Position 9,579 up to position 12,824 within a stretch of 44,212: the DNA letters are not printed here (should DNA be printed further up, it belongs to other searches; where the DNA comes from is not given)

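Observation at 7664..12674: Nuclease-less PglX/MmeI-like m6A methyltransferase translationally coupled to an SNF2 helicase: candidate minimal BREX/DISARM/type-ISP-like module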

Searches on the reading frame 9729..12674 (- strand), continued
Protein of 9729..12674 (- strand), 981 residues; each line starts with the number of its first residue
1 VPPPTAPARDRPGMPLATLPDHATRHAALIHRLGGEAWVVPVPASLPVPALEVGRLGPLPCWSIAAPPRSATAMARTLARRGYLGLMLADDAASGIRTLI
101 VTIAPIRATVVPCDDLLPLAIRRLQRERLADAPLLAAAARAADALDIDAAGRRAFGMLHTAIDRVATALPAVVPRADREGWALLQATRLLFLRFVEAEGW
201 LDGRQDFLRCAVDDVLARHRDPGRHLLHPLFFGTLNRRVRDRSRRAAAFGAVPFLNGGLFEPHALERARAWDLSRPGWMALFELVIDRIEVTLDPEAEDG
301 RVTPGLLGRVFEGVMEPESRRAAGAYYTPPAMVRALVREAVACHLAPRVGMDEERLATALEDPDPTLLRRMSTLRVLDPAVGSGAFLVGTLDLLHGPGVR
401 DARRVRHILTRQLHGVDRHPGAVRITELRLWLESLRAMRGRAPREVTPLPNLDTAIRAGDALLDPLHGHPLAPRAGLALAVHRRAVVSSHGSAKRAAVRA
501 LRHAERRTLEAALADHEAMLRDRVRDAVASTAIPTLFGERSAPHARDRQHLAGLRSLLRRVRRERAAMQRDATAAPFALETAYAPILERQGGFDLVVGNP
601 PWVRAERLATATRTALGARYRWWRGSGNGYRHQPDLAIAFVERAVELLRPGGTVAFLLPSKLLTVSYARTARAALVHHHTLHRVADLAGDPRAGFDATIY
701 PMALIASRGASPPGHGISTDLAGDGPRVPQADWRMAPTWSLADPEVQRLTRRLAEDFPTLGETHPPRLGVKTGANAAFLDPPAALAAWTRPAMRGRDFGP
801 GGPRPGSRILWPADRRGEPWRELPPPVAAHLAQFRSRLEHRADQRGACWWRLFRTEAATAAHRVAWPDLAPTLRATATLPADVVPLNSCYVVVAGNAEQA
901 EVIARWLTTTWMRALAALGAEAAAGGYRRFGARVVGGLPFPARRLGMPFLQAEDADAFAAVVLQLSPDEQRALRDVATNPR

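Call 66: search_protein_families(library=ncbifam, proteins=[L083:7613-10915:+, L085:11025-14396:+, L084:13702-16950:+, L083:2482-5817:+, L083:6354-7610:+, L085:9790-11028:+], max_evalue=0.00001)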
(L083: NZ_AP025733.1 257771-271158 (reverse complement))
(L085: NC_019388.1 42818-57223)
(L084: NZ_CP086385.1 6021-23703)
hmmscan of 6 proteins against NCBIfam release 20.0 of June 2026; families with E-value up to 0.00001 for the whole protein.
L083:7613-10915:+ (1100 aa): 7 families
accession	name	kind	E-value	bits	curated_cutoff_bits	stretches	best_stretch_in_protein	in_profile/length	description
NF038317.1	DISARM_DrmD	equivalog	1.7e-43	149.1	610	1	424-854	314-692/1021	DISARM system SNF2-like helicase DrmD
NF042964.1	phospholipD_antiphage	equivalog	2.2e-34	118.9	1100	1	315-807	338-822/895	phospholipase D-like domain-containing anti-phage protein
NF038318.1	DISARM_DrmD_b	equivalog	1.1e-28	99.9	950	2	591-780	353-538/868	DISARM system SNF2-like helicase DrmD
NF041062.1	DpdE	equivalog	1.5e-22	79.4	500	2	528-772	446-639/1048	protein DpdE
NF003426.0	PRK04914.1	equivalog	9e-14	50.6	576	1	729-776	548-595/959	RNA polymerase-associated protein RapA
NF058637.1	helic_SCO1167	equivalog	2.8e-11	42.2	1200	0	229-385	464-630/932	SCO1167/SCO6262 family helicase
NF010337.0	PRK13766.1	equivalog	3.7e-07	28.6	610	1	630-771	344-467/781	Hef nuclease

L085:11025-14396:+ (1123 aa): 8 families
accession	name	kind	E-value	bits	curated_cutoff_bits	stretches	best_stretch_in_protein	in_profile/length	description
NF038317.1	DISARM_DrmD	equivalog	1.5e-45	155.9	610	2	570-890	369-666/1021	DISARM system SNF2-like helicase DrmD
NF042964.1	phospholipD_antiphage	equivalog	2.3e-33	115.5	1100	1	682-846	637-800/895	phospholipase D-like domain-containing anti-phage protein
NF041062.1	DpdE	equivalog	9.1e-32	110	500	2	694-835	509-639/1048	protein DpdE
NF038318.1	DISARM_DrmD_b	equivalog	9.1e-25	86.9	950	2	789-839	484-534/868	DISARM system SNF2-like helicase DrmD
NF003426.0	PRK04914.1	equivalog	9.8e-17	60.5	576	1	713-837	477-593/959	RNA polymerase-associated protein RapA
NF010337.0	PRK13766.1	equivalog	1.8e-13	49.5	610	1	712-835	344-468/781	Hef nuclease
NF053675.1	pilus_reg_Snf2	equivalog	4.2e-06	25.1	1100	0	714-874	859-1008/1029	pilus expression-regulating Snf2 family helicase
TIGR02621.3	cas3_GSU0051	exception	5.8e-06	25.4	400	0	698-885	235-420/854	type I-G CRISPR-associated helicase/endonuclease Cas3g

L084:13702-16950:+ (1082 aa): 5 families
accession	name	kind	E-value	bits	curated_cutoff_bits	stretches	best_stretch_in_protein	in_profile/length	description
NF038317.1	DISARM_DrmD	equivalog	1.6e-43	149.3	610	1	333-855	238-687/1021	DISARM system SNF2-like helicase DrmD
NF042964.1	phospholipD_antiphage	equivalog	4e-39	134.6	1100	2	581-818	635-828/895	phospholipase D-like domain-containing anti-phage protein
NF038318.1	DISARM_DrmD_b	equivalog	4.5e-20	71.4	950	1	624-782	379-535/868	DISARM system SNF2-like helicase DrmD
NF041062.1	DpdE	equivalog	6.7e-16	57.4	500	1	520-780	387-642/1048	protein DpdE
NF003426.0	PRK04914.1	equivalog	6.1e-09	34.7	576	0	735-786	549-599/959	RNA polymerase-associated protein RapA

L083:2482-5817:+ (1111 aa): 5 families
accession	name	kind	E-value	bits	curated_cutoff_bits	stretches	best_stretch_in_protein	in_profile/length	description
NF033452.1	BREX_1_MTaseX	exception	1.1e-25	89.7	500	1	374-791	253-619/1210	BREX-1 system adenine-specific DNA-methyltransferase PglX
NF033455.1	BREX_6_MTaseX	exception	7.6e-19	66.8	900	2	622-779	494-648/1319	BREX-6 system adenine-specific DNA-methyltransferase PglX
NF033451.1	BREX_2_MTaseX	equivalog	8.8e-19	66.8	400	2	675-797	352-478/1185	BREX-2 system adenine-specific DNA-methyltransferase PglX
NF033454.1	BREX_5_MTaseX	exception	4.7e-08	31.1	900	1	361-771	212-591/1404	BREX-5 system adenine-specific DNA-methyltransferase PglX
TIGR03534.1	RF_mod_PrmC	equivalog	5.5e-06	26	199.1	0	668-705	145-180/253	peptide chain release factor N(5)-glutamine methyltransferase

L083:6354-7610:+ (418 aa): 0 families

L085:9790-11028:+ (412 aa): 0 families

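Call 70: search_protein_representatives(alignment_id=A1)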
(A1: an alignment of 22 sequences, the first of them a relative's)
Query: 22 sequences, 975 profile positions. Proteins with E-value up to 0.001 (for the whole library): 32631; up to 1e-10: 17256; up to 1e-30: 4538. The best 150 are listed.
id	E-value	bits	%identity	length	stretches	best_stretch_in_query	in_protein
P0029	0.0e+00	1473.0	-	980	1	5-975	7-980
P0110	0.0e+00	1375.0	-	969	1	1-975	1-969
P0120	0.0e+00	1310.4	-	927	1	54-973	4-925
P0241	3.5e-295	998.4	-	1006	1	8-972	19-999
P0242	3.1e-293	991.9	-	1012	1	56-973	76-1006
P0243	8.6e-293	990.5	-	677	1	305-973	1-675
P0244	1.2e-287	973.5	-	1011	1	31-968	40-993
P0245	6.4e-286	967.7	-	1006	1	50-971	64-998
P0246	3.1e-284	962.2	-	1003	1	33-968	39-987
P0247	3.6e-284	962.0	-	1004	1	33-969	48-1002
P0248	2.5e-279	945.9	-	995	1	33-971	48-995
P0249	3.3e-278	942.2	-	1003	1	53-970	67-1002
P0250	1.2e-276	937.1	-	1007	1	33-971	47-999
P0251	2.7e-276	935.8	-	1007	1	6-973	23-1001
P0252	3.4e-275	932.2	-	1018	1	11-972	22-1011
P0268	1.5e-220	751.3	-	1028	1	51-973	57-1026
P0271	2.5e-209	714.2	-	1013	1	10-972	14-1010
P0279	7.0e-197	673.0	-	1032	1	52-974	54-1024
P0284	2.2e-177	608.5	-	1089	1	34-970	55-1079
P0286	2.8e-172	591.6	-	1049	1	64-968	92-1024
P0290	2.5e-169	581.8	-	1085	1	90-961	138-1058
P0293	2.9e-168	578.3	-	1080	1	43-957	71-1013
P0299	1.0e-165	569.8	-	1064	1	53-970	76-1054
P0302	3.3e-163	561.6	-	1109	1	96-972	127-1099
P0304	3.8e-162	558.1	-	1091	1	43-972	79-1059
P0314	5.2e-160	551.0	-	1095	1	125-941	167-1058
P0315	1.7e-159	549.3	-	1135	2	85-706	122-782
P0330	1.3e-154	533.1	-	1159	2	100-783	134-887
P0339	3.7e-152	525.0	-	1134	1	155-932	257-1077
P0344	1.5e-151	523.0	-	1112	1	9-938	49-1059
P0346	4.2e-151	521.5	-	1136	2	458-931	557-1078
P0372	1.1e-143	497.0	-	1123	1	53-929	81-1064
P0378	4.7e-143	494.8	-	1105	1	31-959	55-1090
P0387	1.6e-140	486.5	-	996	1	156-946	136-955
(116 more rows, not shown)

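Call 71: list_cluster_members(proteins=[P0241, P0268, P0284, P0290, P0302, P0315, P0330, P0346, P0372, P0387])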
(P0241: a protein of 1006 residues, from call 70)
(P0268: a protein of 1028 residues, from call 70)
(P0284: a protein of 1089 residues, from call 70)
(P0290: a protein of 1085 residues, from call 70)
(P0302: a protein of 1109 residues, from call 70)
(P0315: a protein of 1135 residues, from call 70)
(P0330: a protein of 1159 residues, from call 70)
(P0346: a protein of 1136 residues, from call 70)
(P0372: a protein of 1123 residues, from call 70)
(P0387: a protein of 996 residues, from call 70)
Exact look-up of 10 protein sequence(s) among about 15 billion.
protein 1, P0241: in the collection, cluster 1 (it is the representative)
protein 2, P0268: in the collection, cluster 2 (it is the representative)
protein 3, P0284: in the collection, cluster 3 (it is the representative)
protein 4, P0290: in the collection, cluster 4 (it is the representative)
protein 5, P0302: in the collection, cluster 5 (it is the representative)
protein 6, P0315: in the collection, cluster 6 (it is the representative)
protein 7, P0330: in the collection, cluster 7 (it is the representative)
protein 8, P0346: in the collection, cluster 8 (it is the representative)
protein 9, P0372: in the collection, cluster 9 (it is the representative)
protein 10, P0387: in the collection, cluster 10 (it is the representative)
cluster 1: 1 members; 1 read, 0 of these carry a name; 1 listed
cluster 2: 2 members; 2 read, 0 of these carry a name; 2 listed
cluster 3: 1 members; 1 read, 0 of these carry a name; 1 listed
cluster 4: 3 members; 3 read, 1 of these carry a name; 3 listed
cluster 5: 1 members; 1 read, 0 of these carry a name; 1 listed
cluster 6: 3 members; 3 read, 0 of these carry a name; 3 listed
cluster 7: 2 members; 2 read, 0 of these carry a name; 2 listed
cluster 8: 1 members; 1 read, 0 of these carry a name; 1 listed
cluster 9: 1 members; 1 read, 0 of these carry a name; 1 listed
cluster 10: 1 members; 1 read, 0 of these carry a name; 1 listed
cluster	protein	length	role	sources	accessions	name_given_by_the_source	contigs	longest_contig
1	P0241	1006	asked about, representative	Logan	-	-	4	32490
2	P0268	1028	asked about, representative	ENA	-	-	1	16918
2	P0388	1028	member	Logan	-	-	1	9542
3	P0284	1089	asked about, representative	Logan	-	-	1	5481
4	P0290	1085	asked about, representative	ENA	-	-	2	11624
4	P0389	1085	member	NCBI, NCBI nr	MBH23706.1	MAG: hypothetical protein CMH57_04425 [Myxococcales bacterium] | hypothetical protein [Myxococcales bacterium]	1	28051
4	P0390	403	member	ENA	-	-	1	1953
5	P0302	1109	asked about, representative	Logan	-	-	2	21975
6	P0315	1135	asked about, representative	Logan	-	-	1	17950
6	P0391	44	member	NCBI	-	-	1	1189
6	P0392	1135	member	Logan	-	-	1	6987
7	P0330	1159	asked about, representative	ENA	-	-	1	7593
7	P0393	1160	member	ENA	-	-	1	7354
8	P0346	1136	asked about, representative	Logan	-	-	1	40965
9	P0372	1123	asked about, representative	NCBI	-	-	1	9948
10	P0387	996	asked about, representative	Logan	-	-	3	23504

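Call 72: find_encoding_contigs(protein=P0290, flank=8000, max_places=2)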
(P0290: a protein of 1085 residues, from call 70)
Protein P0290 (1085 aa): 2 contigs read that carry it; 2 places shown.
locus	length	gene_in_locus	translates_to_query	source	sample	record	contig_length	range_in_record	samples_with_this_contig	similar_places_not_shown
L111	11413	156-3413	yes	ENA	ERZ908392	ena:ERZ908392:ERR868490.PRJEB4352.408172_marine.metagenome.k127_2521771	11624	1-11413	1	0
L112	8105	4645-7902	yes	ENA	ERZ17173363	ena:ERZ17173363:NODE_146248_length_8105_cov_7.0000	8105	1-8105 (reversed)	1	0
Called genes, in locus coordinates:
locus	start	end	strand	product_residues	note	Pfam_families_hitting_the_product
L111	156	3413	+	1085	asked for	PF02384:N6_Mtase (faint), PF20473:MmeI_Mtase (weak), PF07669:Eco57I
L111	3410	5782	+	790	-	PF00176:SNF2-rel_dom (faint), PF04851:ResIII (faint), PF00271:Helicase_C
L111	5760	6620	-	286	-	PF10609:ParA, PF00142:Fer4_NifH (faint), PF01656:CbiA, PF06564:CBP_BcsQ (weak), PF09140:MipZ, PF13614:AAA_31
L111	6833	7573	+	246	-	PF01904:DUF72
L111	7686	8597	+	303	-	PF13505:OMP_b-brl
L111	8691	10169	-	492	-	PF13472:Lipase_GDSL_2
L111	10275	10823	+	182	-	PF00578:AhpC-TSA, PF08534:Redoxin, PF00085:Thioredoxin (faint), PF13098:Thioredoxin_2, PF13905:Thioredoxin_8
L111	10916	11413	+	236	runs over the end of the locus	?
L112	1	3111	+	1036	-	?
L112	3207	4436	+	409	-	PF00158:Sigma54_activat, PF14532:Sigma54_activ_2, PF07728:AAA_5 (weak), PF25601:AAA_lid_14, PF02954:HTH_8 (weak)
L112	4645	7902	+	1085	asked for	PF02384:N6_Mtase (faint), PF20473:MmeI_Mtase (weak), PF07669:Eco57I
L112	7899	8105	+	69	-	?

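Call 73: find_encoding_contigs(protein=P0346, flank=8000, max_places=2)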
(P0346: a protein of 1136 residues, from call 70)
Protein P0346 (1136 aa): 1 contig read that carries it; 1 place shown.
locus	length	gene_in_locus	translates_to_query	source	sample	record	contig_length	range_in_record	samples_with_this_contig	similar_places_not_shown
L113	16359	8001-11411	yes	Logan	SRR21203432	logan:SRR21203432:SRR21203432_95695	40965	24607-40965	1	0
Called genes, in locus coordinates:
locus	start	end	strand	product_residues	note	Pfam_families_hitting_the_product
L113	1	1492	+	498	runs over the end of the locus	-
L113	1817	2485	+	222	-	PF00753:Lactamase_B, PF12706:Lactamase_B_2 (weak)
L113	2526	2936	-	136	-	PF00903:Glyoxalase, PF18029:Glyoxalase_6 (weak)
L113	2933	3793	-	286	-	PF00351:Biopterin_H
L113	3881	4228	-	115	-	PF03819:MazG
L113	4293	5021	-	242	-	PF13280:WYL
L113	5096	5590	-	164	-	-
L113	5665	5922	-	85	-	-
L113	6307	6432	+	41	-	-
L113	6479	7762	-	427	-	PF00890:FAD_binding_2 (weak), PF01266:DAO (faint), PF03486:HI0933_like, PF07992:Pyr_redox_2 (faint), PF22780:HI0933_like_1st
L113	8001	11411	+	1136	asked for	PF02384:N6_Mtase (faint), PF20473:MmeI_Mtase (weak), PF07669:Eco57I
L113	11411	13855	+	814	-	PF00176:SNF2-rel_dom, PF00271:Helicase_C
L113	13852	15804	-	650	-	-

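Call 74: list_cluster_members(proteins=[P0271, P0279, P0286, P0293, P0299, P0304, P0314, P0339, P0344, P0378])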
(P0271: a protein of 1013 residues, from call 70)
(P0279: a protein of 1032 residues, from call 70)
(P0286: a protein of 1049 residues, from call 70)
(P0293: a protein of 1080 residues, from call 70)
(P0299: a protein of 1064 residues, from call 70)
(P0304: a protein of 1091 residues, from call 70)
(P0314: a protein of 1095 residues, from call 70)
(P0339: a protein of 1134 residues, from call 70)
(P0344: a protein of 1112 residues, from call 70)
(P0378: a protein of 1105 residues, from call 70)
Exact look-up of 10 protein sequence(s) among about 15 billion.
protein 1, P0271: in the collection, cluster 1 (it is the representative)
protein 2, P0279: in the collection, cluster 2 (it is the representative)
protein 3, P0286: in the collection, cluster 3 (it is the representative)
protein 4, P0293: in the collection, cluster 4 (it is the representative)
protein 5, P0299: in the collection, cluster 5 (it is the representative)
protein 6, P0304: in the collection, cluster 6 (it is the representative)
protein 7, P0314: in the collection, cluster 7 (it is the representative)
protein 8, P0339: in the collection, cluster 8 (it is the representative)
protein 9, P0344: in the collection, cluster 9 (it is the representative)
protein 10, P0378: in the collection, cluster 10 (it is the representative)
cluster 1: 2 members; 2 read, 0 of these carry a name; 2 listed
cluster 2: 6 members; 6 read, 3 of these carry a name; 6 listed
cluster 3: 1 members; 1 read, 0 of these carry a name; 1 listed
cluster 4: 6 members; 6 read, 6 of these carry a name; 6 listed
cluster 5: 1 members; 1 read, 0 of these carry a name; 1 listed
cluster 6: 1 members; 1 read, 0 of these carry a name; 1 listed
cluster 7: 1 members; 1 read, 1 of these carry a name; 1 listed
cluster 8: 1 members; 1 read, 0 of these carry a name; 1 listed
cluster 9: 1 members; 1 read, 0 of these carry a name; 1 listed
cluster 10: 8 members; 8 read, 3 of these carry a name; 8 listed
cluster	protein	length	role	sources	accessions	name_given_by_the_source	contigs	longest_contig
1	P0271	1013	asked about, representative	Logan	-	-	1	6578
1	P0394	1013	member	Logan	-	-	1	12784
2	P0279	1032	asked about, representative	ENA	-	-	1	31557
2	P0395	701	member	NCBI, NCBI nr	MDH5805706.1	MAG: N-6 DNA methylase, partial [Gemmatimonadota bacterium] | N-6 DNA methylase [Gemmatimonadota bacterium]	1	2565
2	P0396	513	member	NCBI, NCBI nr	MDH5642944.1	MAG: Eco57I restriction-modification methylase domain-containing protein, partial ... | Eco57I restriction-modification methylase domain-containing protein [Gemmatimonadota ...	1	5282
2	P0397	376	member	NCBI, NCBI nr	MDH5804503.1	MAG: hypothetical protein OEZ54_04905, partial [Gemmatimonadota bacterium] | hypothetical protein [Gemmatimonadota bacterium]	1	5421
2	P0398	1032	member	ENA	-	-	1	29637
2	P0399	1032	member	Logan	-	-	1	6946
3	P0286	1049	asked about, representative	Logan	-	-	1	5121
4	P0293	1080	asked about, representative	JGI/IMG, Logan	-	hypothetical protein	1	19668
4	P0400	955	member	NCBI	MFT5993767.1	MAG: hypothetical protein ACI82G_002772, partial [Bradymonadia bacterium]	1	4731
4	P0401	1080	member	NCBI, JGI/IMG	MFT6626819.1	MAG: hypothetical protein ACJA1R_000071 [Flavobacteriales bacterium] | hypothetical protein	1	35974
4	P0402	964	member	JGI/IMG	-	hypothetical protein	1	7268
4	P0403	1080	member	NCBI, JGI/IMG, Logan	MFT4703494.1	MAG: hypothetical protein ACI81R_001185 [Bradymonadia bacterium] | hypothetical protein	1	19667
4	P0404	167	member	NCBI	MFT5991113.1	MAG: hypothetical protein ACI82G_000101, partial [Bradymonadia bacterium]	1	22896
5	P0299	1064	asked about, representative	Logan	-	-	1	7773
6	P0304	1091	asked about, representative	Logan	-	-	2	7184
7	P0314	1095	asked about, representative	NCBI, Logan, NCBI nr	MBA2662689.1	MAG: hypothetical protein H0U74_10370 [Bradymonadaceae bacterium] | hypothetical protein [Lujinxingiaceae bacterium]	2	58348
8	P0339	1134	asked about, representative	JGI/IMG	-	-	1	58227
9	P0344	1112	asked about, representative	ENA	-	-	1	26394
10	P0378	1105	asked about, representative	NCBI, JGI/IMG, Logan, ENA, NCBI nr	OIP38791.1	MAG: hypothetical protein AUK47_11140 [Deltaproteobacteria bacterium CG2_30_63_29]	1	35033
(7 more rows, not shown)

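Call 75: find_encoding_contigs(protein=P0314, flank=9000, max_places=1)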
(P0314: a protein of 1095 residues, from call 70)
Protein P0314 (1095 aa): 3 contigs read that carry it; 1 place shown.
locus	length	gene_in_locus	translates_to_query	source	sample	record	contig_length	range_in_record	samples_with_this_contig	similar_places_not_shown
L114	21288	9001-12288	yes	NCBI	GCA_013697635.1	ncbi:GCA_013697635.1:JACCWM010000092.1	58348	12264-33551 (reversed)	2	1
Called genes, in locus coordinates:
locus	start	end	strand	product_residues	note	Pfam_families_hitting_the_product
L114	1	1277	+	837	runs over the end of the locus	PF01339:CheB_methylest, PF03705:CheR_N, PF01739:CheR, PF28159:CEP89 (weak), PF13596:PAS_10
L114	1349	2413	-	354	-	PF03283:PAE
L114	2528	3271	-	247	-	PF11999:Ice_binding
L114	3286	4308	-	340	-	PF11999:Ice_binding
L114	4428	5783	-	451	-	PF13205:Big_5, PF11999:Ice_binding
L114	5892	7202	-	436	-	-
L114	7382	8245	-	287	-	-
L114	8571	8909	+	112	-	-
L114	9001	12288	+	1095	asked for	PF02384:N6_Mtase (faint), PF07669:Eco57I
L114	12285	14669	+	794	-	PF00176:SNF2-rel_dom, PF00271:Helicase_C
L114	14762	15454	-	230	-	PF02163:Peptidase_M50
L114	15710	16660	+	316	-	-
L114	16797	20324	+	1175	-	PF25174:Beta-prop_THOC3 (faint), PF26549:Tricorn_N, PF07676:PD40, PF26550:Tricorn_2nd, PF14684:Tricorn_C1, PF14685:PDZ_Tricorn, PF03572:Peptidase_S41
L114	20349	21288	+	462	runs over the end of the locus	PF22113:Mtrc-MtrF_II-IV_dom (faint), PF14522:Cytochrome_C7 (faint), PF13435:Cytochrome_C554 (weak)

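Call 76: find_encoding_contigs(protein=P0378, flank=9000, max_places=1)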
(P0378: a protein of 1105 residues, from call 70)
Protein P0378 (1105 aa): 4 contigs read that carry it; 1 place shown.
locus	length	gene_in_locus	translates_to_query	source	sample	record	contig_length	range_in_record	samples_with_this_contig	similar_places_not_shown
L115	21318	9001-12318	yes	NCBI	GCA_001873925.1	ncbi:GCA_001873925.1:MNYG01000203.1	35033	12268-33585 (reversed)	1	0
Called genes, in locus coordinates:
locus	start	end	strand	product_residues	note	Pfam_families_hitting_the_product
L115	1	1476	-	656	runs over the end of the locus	PF00248:Aldo_ket_red, PF00702:Hydrolase (faint), PF13671:AAA_33, PF08645:PNK3P, PF13242:Hydrolase_like (weak)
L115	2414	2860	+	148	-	PF00158:Sigma54_activat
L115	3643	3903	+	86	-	-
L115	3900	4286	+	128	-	PF13650:Asp_protease_2, PF13975:gag-asp_proteas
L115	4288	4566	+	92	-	-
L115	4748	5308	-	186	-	-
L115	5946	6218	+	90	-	-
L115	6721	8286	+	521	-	-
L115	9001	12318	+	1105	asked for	PF20465:MmeI_hel (weak), PF25120:DUF7814 (weak), PF02384:N6_Mtase (faint), PF20473:MmeI_Mtase (weak), PF07669:Eco57I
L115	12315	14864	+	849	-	PF00176:SNF2-rel_dom (faint), PF00271:Helicase_C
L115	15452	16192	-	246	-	PF00702:Hydrolase (weak), PF12710:HAD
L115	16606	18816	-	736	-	PF11992:TgpA_N, PF01841:Transglut_core, PF13559:DUF4129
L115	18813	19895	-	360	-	-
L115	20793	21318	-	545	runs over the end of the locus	PF00069:Pkinase, PF07714:PK_Tyr_Ser-Thr, PF06293:Kdo (weak), PF17667:Pkinase_fungal (weak)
